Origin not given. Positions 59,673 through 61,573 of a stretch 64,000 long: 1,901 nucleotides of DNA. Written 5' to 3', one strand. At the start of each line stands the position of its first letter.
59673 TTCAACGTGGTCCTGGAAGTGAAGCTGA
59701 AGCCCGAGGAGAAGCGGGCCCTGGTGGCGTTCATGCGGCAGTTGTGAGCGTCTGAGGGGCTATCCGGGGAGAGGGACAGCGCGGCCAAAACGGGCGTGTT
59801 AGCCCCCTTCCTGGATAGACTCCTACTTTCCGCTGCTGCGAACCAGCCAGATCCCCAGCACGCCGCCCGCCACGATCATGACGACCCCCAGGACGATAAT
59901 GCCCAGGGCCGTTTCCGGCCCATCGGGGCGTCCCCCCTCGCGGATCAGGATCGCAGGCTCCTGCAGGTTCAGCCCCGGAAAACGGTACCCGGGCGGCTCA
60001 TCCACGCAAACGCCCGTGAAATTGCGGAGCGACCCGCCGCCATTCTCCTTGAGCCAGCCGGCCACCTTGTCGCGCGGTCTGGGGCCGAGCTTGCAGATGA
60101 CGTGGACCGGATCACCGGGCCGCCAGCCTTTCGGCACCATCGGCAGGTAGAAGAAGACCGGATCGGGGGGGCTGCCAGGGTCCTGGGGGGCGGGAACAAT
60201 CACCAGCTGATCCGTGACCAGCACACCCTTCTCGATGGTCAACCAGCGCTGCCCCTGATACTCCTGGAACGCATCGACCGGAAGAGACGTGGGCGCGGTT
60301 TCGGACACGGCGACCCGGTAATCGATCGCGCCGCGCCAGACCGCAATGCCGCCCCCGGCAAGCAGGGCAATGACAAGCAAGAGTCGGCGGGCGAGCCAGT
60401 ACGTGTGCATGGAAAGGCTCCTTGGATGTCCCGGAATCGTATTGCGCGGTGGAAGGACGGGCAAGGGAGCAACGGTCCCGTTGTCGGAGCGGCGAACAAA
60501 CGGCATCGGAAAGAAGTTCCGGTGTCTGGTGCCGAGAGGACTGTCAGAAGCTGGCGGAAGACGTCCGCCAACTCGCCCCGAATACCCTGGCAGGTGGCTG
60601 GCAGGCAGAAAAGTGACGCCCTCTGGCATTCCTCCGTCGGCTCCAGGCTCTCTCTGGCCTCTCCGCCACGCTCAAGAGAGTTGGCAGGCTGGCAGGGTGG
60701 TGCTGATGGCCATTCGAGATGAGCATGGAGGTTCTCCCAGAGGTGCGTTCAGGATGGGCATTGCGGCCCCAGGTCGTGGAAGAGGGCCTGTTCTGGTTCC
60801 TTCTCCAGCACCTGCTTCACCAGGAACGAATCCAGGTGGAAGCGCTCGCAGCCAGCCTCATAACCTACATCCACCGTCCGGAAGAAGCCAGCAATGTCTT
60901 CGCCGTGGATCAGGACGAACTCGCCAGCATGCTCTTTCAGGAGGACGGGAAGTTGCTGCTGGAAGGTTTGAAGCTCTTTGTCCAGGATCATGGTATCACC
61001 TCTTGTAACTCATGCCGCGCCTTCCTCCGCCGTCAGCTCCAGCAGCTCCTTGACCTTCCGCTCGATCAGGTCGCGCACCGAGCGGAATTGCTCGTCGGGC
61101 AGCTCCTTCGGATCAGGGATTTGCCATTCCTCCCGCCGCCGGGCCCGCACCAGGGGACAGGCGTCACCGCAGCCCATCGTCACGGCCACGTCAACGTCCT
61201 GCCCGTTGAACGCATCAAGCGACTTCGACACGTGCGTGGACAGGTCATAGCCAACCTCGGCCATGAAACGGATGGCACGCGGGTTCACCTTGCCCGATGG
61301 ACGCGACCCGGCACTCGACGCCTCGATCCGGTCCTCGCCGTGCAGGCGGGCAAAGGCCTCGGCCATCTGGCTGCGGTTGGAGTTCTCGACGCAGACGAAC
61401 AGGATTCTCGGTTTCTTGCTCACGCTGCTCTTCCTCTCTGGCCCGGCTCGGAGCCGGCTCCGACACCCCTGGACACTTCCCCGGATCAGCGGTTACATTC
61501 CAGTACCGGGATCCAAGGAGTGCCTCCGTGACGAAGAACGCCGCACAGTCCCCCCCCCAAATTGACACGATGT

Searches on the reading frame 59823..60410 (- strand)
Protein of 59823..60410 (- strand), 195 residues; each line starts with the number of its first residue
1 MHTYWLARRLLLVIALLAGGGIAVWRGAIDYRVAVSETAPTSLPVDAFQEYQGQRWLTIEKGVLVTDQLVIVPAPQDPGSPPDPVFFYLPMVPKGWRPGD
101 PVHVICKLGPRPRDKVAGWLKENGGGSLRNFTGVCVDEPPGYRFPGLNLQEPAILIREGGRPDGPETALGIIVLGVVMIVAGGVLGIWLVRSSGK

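Call 21: find_encoding_contigs(protein=window:59823-60410:-, flank=10000, max_places=10)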
Protein window:59823-60410:- (195 aa): no gene with exactly this product is on record in the collection.

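Call 26: search_protein_families(library=pfam, proteins=[window:59823-60410:-], max_evalue=0.01)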
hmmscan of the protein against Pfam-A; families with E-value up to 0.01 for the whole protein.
window:59823-60410:- (195 aa): 0 families

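Call 27: search_protein_families(library=ncbifam, proteins=[window:59823-60410:-], max_evalue=0.01)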
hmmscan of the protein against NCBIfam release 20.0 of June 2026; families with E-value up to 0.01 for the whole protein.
window:59823-60410:- (195 aa): 0 families

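Call 36: find_homologous_proteins(query=window:59823-60410:-)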
Query window:59823-60410:- (195 aa): 5 proteins with E <= 0.001 among 1855 candidates.
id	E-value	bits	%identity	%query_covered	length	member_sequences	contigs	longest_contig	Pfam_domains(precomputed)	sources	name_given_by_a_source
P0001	2.0e-127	441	100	100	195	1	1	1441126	-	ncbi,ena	-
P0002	1.1e-89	318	75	97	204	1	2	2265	-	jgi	-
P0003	2.8e-73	264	64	98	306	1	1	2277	-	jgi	jgi:hypothetical protein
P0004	1.1e-70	256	59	90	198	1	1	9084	-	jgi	jgi:hypothetical protein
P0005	9.3e-68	246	61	89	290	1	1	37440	-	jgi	jgi:hypothetical protein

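Call 37: find_encoding_contigs(protein=P0001, flank=10000, max_places=10)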
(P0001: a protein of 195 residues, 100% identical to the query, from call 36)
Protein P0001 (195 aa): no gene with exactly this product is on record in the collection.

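Call 38: find_encoding_contigs(protein=P0002, flank=10000)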
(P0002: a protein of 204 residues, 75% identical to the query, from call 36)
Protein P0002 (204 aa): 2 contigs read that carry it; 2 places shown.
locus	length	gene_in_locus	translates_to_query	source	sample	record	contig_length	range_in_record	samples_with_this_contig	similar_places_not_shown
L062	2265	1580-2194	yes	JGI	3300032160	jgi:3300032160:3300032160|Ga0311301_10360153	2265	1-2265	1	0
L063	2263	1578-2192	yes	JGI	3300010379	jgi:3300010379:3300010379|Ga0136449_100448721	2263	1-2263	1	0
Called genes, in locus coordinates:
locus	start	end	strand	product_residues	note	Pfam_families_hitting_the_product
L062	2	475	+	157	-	?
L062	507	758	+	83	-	-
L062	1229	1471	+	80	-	-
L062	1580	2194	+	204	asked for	-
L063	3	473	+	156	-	?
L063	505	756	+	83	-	-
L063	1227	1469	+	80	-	-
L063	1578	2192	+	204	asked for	-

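Call 39: find_encoding_contigs(protein=P0005, flank=10000)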
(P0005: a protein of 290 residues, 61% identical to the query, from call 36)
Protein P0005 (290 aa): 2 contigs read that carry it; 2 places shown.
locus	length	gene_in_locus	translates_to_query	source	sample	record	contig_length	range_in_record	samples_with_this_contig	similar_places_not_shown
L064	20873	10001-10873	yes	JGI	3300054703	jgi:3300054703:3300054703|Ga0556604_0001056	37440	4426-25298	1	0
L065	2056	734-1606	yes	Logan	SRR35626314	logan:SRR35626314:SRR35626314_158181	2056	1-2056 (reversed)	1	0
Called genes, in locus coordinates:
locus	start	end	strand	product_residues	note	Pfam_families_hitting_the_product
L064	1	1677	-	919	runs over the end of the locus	PF03030:H_PPase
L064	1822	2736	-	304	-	PF01063:Aminotran_4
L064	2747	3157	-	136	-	PF00903:Glyoxalase, PF22677:Ble-like_N (weak), PF18029:Glyoxalase_6 (weak)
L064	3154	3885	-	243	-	-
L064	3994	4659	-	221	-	-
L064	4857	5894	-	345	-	PF01408:GFO_IDH_MocA, PF02894:GFO_IDH_MocA_C, PF22725:GFO_IDH_MocA_C3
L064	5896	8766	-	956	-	PF00069:Pkinase, PF07714:PK_Tyr_Ser-Thr, PF24575:TPR_Slam (faint), PF00515:TPR_1 (faint), PF07719:TPR_2 (faint), PF13414:TPR_11 (faint), PF13424:TPR_12 (faint), PF13432:TPR_16 (faint), +3 more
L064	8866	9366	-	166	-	PF06172:Cupin_5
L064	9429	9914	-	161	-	-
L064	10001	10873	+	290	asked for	-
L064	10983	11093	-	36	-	-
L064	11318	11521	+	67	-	-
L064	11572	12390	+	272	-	PF20226:DUF6585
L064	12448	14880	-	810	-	PF00498:FHA, PF16697:Yop-YscD_cpl, PF00069:Pkinase, PF01636:APH (faint), PF07714:PK_Tyr_Ser-Thr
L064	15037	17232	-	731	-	PF00069:Pkinase, PF07714:PK_Tyr_Ser-Thr, PF03781:FGE-sulfatase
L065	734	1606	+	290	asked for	-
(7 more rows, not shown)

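Call 54: find_encoding_contigs(protein=P0003, flank=10000)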
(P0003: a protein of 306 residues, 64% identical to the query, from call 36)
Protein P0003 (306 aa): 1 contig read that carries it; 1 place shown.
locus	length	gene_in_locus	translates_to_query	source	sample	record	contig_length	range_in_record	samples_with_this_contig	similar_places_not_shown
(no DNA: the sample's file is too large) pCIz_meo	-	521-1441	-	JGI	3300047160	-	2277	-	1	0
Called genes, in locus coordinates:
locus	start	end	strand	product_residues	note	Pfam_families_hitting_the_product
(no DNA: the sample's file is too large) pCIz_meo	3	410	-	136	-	?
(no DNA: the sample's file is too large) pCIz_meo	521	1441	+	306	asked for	-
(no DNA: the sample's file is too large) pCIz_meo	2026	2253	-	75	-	PF03746:LamB_YcsF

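Call 55: find_encoding_contigs(protein=P0004, flank=10000)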
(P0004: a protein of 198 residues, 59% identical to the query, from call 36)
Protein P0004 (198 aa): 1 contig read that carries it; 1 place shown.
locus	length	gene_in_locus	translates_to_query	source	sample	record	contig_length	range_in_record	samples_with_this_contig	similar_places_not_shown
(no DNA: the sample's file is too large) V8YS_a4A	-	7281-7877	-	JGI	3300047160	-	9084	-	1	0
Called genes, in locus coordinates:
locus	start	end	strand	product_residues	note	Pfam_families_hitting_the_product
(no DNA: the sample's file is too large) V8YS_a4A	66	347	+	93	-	PF02624:YcaO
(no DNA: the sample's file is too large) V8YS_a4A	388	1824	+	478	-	PF22767:ThcOx, PF00881:Nitroreductase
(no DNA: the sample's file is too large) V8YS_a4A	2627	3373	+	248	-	-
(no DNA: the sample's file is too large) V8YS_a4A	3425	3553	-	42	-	-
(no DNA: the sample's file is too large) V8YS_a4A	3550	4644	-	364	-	PF09423:PhoD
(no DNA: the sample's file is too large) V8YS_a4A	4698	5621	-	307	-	PF22701:Mala_s_1-like (faint)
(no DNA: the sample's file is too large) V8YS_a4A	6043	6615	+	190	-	-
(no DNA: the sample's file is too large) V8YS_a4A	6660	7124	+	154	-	-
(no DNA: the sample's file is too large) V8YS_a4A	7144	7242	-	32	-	-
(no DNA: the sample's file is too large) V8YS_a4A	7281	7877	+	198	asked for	-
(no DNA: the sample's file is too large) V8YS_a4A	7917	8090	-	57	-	-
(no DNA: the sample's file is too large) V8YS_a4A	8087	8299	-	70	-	-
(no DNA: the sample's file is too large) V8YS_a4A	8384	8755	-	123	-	PF07291:MauE (weak), PF13564:DoxX_2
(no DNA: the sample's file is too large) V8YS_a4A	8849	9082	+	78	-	?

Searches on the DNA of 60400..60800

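Call 34: search_rna_families(source=window, start=60400, end=60800, threshold=evalue, max_evalue=10)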
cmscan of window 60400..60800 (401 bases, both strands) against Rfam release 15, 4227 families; matches with E-value up to 10: 3.
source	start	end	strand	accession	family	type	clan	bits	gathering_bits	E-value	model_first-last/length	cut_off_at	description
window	60502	60532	+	RF03059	raiA-hairpin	Gene; sRNA;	-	13.5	43.7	7.2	13-40/48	no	raiA-hairpin RNA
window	60504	60676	-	RF00504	Glycine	Cis-reg; riboswitch;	CL00125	13.3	32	8.2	1-94/94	no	Glycine riboswitch aptamer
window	60724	60800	-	RF03076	Streptomyces-metH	Gene; sRNA;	-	12.8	50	8.9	63-120/120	5'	Streptomyces-metH RNA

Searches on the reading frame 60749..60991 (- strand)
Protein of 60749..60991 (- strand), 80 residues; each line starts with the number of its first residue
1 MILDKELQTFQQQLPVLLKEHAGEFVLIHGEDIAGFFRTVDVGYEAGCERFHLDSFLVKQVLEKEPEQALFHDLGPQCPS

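Call 22: find_encoding_contigs(protein=window:60749-60991:-, flank=10000, max_places=10)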
Protein window:60749-60991:- (80 aa): 1 contig read that carries it; 1 place shown.
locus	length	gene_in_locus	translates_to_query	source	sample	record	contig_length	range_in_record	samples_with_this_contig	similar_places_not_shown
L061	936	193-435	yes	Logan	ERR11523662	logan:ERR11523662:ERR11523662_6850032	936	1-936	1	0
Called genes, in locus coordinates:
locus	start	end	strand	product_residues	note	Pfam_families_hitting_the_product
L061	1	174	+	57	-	?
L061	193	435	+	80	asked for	-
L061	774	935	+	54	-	?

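Call 26: search_protein_families(library=pfam, proteins=[window:60749-60991:-], max_evalue=0.01)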
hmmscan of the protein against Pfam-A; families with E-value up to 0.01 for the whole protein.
window:60749-60991:- (80 aa): 0 families

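Call 27: search_protein_families(library=ncbifam, proteins=[window:60749-60991:-], max_evalue=0.01)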
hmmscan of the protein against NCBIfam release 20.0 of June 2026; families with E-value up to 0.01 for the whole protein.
window:60749-60991:- (80 aa): 0 families

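Call 61: list_cluster_members(proteins=[P0001, window:60749-60991:-, P0002])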
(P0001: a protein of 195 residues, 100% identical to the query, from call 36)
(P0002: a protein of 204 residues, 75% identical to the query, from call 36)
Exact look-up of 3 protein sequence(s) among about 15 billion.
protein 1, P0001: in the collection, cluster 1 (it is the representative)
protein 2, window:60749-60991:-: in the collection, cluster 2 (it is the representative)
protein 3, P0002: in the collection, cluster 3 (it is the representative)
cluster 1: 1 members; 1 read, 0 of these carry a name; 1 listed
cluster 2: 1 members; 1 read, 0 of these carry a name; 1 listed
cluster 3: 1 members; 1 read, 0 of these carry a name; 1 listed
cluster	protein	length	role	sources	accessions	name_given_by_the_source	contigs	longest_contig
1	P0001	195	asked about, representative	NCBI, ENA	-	-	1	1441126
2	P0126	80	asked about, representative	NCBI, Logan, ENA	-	-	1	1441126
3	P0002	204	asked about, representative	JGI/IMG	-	-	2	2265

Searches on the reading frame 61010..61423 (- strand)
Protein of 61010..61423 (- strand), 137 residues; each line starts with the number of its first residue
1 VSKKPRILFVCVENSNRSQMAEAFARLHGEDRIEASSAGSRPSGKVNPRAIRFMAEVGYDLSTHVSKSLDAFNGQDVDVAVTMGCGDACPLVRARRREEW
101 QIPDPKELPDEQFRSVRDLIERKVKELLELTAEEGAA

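Call 23: find_encoding_contigs(protein=window:61010-61423:-, flank=10000, max_places=10)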
Protein window:61010-61423:- (137 aa): no gene with exactly this product is on record in the collection.

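Call 26: search_protein_families(library=pfam, proteins=[window:61010-61423:-], max_evalue=0.01)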
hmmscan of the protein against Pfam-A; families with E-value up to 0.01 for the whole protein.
window:61010-61423:- (137 aa): 1 family
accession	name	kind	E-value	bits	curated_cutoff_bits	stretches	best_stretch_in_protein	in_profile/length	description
PF01451.26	LMWPc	-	8.8e-24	84.8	23.2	1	7-128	1-144/144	Low molecular weight phosphotyrosine protein phosphatase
